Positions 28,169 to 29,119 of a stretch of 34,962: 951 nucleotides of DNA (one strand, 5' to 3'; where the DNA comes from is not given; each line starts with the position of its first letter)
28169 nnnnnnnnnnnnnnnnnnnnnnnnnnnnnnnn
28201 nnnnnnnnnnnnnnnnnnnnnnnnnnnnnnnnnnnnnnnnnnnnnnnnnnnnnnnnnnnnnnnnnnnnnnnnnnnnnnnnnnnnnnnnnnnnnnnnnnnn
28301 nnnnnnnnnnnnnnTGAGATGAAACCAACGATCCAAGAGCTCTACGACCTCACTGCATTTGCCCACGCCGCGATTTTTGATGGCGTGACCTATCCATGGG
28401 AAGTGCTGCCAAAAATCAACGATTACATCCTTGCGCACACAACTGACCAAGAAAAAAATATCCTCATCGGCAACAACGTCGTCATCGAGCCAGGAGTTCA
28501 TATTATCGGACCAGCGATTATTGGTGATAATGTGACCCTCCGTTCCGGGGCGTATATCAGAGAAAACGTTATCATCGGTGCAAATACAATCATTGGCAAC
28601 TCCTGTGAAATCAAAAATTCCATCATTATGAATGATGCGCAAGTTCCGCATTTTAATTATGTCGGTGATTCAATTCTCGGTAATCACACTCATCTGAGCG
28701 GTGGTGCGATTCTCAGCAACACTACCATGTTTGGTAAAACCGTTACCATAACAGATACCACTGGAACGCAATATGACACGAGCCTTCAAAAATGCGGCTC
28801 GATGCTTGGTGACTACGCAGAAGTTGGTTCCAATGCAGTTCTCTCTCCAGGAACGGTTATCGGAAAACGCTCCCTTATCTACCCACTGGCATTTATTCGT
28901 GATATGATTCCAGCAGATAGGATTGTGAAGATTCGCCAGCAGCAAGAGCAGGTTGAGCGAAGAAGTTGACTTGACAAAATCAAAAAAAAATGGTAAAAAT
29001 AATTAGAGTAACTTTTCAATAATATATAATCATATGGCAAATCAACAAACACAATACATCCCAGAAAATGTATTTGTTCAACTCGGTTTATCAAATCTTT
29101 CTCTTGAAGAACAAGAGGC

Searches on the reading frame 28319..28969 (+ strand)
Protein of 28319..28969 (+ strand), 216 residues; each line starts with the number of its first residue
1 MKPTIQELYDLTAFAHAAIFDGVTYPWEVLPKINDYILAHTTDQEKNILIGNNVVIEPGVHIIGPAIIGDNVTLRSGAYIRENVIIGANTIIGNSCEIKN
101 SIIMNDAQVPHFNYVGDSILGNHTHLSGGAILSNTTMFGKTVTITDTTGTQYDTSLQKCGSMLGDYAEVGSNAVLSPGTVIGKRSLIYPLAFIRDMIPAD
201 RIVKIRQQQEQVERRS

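Call 112: search_protein_families(library=pfam, proteins=[window:28319-28969:+], max_evalue=0.00001)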
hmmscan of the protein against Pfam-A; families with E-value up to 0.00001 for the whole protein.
window:28319-28969:+ (216 aa): 4 families
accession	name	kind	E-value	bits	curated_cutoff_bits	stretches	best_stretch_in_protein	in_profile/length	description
PF00132.30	Hexapep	-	2.4e-23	81.3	27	2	48-81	2-35/36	Bacterial transferase hexapeptide (six repeats)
PF25084.1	LbH_EIF2B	-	1.7e-14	54.1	54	1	46-147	2-102/105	EIF2B subunit epsilon LbH domain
PF24894.1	Hexapep_GlmU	-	5.8e-06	26.8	23.3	0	47-116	18-84/104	GlmU-like, C-terminal hexapeptide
PF25087.1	GMPPB_C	-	9.2e-06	25.8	39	0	67-142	6-81/110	GMPPB C-terminal domain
